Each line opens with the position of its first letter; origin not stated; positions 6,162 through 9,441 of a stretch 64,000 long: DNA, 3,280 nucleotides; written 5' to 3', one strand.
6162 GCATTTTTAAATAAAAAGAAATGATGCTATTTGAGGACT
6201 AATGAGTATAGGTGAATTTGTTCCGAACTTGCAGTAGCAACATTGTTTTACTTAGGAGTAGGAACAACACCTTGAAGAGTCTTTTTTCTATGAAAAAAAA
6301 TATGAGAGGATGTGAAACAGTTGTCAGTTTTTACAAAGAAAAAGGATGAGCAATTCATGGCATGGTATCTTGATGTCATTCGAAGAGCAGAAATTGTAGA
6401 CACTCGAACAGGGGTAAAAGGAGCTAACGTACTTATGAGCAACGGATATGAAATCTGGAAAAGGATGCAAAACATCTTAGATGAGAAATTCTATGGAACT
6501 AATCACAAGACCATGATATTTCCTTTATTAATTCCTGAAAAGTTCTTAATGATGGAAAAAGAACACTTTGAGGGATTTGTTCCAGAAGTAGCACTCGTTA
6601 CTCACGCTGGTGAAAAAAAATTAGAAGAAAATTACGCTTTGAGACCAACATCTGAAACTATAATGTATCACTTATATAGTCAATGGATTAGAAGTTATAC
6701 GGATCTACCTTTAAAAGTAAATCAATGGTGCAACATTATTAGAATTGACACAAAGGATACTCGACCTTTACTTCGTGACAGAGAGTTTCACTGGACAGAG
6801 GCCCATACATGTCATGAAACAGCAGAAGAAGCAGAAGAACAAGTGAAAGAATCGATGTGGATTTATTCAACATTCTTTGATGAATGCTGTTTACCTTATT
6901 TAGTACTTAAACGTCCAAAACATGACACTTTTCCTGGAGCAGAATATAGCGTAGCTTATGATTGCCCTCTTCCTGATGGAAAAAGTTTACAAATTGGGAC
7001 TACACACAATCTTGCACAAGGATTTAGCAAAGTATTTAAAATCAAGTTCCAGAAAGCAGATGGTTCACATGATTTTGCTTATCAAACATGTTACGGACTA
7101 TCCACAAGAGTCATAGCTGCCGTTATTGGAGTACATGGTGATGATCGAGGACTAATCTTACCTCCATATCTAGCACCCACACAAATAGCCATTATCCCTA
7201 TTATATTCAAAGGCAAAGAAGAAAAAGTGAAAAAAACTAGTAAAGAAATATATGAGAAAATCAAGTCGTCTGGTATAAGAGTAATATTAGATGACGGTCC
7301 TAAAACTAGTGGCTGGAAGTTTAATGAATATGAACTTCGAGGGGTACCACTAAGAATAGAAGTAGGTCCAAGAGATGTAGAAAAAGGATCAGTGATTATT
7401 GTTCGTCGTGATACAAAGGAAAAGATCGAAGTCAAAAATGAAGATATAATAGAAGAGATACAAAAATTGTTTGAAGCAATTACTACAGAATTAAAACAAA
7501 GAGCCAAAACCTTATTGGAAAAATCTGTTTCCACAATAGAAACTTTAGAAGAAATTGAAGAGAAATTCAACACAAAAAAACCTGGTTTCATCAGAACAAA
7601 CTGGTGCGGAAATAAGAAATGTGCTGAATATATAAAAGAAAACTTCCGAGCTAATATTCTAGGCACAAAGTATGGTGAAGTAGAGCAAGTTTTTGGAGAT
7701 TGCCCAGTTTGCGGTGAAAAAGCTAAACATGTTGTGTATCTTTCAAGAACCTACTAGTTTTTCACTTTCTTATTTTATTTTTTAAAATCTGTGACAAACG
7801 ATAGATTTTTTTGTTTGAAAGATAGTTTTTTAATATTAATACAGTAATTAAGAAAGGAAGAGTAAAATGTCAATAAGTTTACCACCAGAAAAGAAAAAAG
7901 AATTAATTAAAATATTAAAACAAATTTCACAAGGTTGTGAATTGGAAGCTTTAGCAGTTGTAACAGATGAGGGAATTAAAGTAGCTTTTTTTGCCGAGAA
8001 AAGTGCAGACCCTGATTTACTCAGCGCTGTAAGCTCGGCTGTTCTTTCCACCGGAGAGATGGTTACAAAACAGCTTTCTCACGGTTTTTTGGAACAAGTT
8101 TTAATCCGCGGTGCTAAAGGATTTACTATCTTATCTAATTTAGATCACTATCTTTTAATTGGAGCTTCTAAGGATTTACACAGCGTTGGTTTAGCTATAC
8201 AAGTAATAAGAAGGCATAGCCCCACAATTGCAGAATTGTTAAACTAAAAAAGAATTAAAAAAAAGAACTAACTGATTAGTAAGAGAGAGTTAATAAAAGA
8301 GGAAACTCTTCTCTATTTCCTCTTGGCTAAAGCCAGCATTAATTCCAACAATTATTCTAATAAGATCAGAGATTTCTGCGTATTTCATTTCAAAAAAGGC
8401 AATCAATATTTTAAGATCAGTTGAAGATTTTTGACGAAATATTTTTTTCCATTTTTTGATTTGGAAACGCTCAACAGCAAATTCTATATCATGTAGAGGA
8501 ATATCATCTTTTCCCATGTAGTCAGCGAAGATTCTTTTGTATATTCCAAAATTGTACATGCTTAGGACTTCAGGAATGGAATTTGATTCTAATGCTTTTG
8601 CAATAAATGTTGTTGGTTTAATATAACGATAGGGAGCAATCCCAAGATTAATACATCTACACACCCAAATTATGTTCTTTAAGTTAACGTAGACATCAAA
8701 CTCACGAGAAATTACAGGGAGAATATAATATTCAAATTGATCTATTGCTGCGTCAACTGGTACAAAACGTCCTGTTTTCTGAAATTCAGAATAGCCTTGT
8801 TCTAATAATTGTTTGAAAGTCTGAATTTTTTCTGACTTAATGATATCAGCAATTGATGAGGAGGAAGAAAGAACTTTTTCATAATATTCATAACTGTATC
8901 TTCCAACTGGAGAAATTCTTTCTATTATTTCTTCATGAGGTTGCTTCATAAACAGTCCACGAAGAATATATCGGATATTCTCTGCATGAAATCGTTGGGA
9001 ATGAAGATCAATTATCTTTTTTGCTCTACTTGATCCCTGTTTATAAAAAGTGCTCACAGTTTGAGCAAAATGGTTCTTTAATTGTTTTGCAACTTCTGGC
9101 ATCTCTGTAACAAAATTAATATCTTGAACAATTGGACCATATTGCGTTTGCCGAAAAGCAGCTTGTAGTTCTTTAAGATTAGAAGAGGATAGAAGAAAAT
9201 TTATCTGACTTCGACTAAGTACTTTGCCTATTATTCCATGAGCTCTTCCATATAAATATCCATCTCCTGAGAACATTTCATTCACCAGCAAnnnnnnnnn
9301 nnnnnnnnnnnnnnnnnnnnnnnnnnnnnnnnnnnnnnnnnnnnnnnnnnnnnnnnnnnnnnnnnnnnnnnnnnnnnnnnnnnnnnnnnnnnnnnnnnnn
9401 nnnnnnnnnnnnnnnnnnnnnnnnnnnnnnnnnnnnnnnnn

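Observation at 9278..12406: A/V-ATPase subunit I carries an internal duplication of its cytoplasmic N-terminal domain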

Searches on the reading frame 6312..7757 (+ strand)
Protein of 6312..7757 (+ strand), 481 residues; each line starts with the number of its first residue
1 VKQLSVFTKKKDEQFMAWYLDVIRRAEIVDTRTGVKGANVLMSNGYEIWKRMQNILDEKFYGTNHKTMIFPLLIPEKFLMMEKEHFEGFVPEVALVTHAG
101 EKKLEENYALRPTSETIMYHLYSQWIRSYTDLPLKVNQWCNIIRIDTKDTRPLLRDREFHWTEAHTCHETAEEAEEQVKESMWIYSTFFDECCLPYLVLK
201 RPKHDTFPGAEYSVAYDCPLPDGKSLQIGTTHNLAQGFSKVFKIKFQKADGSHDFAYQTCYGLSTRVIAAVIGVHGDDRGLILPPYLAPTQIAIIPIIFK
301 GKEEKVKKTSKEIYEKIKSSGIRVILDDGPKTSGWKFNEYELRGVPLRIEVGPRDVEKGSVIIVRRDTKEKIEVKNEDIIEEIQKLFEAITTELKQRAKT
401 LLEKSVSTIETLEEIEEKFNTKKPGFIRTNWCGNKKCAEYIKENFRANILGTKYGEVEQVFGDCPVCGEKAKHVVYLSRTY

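Call 5: search_protein_families(library=pfam, proteins=[window:6312-7757:+], max_evalue=0.1)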
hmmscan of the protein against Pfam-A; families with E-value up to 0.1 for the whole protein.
window:6312-7757:+ (481 aa): 4 families
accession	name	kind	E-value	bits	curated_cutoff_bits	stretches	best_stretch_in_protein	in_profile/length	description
PF00587.30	tRNA-synt_2b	-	8e-33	114.4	29.3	1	102-273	5-177/179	tRNA synthetase class II core domain (G, H, P, S and T)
PF03129.25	HGTP_anticodon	-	1.6e-21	76.7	21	1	291-385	1-93/94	Anticodon binding domain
PF09180.16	ProRS-C_1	-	1.6e-14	54.2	31.5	1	412-481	1-71/71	Prolyl-tRNA synthetase, C-terminal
PF21522.3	MreB-like_C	-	0.068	14.2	27.8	0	368-412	61-107/123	Archaeal actin homologue MreB-like, C-terminal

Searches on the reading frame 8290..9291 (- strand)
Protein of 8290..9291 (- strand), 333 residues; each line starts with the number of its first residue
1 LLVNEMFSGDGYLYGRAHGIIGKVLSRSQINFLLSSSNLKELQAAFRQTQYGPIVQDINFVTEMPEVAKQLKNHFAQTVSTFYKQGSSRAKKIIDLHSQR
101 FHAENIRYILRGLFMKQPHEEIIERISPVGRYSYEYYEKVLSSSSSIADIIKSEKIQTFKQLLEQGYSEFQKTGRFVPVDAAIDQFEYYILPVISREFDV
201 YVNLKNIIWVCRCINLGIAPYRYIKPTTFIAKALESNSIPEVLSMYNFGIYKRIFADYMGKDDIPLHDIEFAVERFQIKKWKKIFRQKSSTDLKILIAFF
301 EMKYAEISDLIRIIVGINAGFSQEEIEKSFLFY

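Call 5: search_protein_families(library=pfam, proteins=[window:8290-9291:-], max_evalue=0.1)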
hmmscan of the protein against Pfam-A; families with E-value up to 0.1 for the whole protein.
window:8290-9291:- (333 aa): 3 families
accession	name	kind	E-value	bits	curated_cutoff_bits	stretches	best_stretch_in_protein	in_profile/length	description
PF01992.21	vATP-synt_AC39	-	1.8e-32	113.5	29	1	15-328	3-338/339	ATP synthase (C/AC39) subunit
PF12925.12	APP_E2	-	0.055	13.6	22.2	0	66-103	68-105/190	E2 domain of amyloid precursor protein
PF02796.21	HTH_7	-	0.085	13.4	23.8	0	151-168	6-23/45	Helix-turn-helix domain of resolvase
